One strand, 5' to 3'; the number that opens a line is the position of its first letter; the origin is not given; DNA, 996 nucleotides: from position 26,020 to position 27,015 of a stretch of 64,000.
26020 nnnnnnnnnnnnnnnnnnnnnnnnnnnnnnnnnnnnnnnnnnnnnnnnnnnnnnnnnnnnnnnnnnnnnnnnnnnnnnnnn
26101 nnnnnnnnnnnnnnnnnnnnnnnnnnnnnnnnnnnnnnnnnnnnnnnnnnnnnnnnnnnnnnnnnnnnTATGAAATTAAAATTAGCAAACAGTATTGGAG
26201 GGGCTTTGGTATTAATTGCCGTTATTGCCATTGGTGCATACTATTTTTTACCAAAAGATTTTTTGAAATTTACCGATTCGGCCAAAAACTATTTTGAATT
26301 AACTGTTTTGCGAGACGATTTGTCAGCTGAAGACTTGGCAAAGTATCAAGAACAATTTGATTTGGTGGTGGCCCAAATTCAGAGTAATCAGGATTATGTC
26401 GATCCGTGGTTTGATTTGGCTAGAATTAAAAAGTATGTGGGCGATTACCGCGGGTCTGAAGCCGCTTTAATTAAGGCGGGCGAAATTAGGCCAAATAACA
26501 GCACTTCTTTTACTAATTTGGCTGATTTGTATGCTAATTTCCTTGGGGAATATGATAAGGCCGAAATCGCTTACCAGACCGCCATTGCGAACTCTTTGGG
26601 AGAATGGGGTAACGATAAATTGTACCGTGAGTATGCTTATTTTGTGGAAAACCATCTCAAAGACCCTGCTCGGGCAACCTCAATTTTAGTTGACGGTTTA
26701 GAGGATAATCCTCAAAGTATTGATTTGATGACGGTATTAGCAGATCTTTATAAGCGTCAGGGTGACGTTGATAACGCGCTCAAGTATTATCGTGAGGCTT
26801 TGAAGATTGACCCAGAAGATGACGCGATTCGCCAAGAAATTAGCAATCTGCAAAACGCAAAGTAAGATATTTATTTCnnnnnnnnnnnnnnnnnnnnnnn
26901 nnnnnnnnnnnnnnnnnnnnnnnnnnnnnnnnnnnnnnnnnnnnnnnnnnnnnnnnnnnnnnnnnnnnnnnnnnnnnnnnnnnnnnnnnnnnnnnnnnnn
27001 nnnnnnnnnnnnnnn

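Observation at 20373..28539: Giant Thr/Ser-rich repetitive secreted protein immediately followed by two paralogous GT39 (protein-O-mannosyltransferase-like) genes and a TPR protein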

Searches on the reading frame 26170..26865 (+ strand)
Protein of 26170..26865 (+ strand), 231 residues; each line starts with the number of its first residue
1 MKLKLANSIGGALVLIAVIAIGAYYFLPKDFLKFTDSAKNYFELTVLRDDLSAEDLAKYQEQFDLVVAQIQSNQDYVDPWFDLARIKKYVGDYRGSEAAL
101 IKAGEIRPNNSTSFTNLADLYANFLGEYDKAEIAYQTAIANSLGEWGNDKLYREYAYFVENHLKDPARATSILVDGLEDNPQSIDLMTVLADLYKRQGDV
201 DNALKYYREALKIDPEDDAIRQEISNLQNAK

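Call 7: search_protein_families(library=pfam, proteins=[window:26170-26865:+], max_evalue=0.01)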
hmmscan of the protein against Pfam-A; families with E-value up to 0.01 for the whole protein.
window:26170-26865:+ (231 aa): 18 families
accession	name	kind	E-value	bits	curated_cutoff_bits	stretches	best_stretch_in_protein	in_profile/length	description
PF13181.12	TPR_8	-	2.5e-15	55.7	25.7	1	186-217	3-34/34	Tetratricopeptide repeat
PF13428.12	TPR_14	-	8e-14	51.2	23.5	1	188-223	5-40/44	Tetratricopeptide repeat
PF07719.23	TPR_2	-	8.6e-14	50.9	27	1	190-217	7-34/34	Tetratricopeptide repeat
PF13431.12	TPR_17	-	2.4e-12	46.5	24.4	0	105-132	7-33/34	Tetratricopeptide repeat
PF14559.12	TPR_19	-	9.9e-12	45.5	25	2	164-220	5-61/68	Tetratricopeptide repeat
PF13424.12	TPR_12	-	1.7e-11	44.6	30.1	2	178-215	39-76/77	Tetratricopeptide repeat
PF00515.34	TPR_1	-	2.4e-11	43.4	27.8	1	190-217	7-34/34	Tetratricopeptide repeat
PF13176.12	TPR_7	-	1e-10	41.2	27.9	1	189-218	4-35/36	Tetratricopeptide repeat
PF13432.12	TPR_16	-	5.6e-09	36.7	32.7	1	166-217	13-64/65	Tetratricopeptide repeat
PF23914.1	TPR_CcmH_CycH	-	2.5e-08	34.4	42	1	158-219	95-156/158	Cytochrome c-type biogenesis protein H TPR domain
PF13414.12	TPR_11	-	5.6e-07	29.6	26.8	1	192-220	2-30/42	TPR repeat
PF13429.12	TPR_15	-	1.2e-06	28.6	26.2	1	182-223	144-185/280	Tetratricopeptide repeat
PF13174.12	TPR_6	-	1.7e-06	28.7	26.3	0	190-216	6-32/33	Tetratricopeptide repeat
PF13374.12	TPR_10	-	3.5e-06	27.3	27.5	1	186-213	4-31/42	Tetratricopeptide repeat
PF12569.14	NatA_aux_su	-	8.6e-06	25.4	33.3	1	160-218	202-260/515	N-terminal acetyltransferase A, auxiliary subunit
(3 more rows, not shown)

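Call 12: search_protein_families(library=ncbifam, proteins=[window:26170-26865:+], max_evalue=0.01)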
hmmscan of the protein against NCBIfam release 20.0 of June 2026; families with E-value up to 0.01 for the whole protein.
window:26170-26865:+ (231 aa): 15 families
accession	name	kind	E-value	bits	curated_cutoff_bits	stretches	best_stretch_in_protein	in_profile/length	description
TIGR02917.1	PEP_TPR_lipo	equivalog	5e-11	41.2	312.2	1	70-228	492-645/899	XrtA/PEP-CTERM system TPR-repeat protein PrsT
TIGR02521.1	type_IV_pilW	equivalog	2e-09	37.3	154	1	165-220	46-101/234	type IV pilus biogenesis/stability protein PilW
NF033758.1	gliding_GltE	equivalog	3.6e-07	29.5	225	1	165-217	135-187/411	adventurous gliding motility TPR repeat lipoprotein GltE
NF040959.1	MamA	equivalog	1.4e-06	27.9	200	1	164-225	119-180/204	magnetosome protein MamA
NF047371.1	FlcA_CTERM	equivalog_domain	9.4e-06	24.4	300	1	90-212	135-251/646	periplasmic flagellar collar protein FlcA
NF042912.1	Amuc_1098_fam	equivalog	2.7e-05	22.4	750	1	126-231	103-202/805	Amuc_1098 family type IV pilus outer membrane protein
NF007692.0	PRK10370.1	equivalog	4.6e-05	23.1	306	0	169-217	66-114/206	heme lyase NrfEFG subunit NrfG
NF033762.1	social_mot_Tgl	equivalog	8.5e-05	22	225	0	99-140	88-128/252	social motility TPR repeat lipoprotein Tgl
TIGR03939.1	PGA_TPR_OMP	equivalog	0.0003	19.1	366.65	0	169-219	414-464/800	poly-beta-1,6 N-acetyl-D-glucosamine export porin PgaA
NF033920.0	C39_PA2778_fam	equivalog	0.0006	19.3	150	0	64-140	177-252/255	PA2778 family cysteine peptidase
NF047507.1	TPR_BatC_Lepto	exception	0.00097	18.7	175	1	192-229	104-141/214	TPR repeat-containing protein BatC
NF047558.1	TPR_END_plus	domain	0.0022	17.9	32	1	190-216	5-31/56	TPR end-of-group domain-containing protein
NF008755.0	PRK11788.1-3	equivalog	0.003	16.9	430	1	165-212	51-98/388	lipopolysaccharide assembly protein LapB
NF047936.1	antiphage_GapS6b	subfamily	0.0047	14.7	850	0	173-219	466-512/1089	GapS6b family protein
TIGR00540.1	TPR_hemY_coli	hypoth_equivalog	0.0054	15.5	142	1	117-220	263-362/385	heme biosynthesis-associated TPR protein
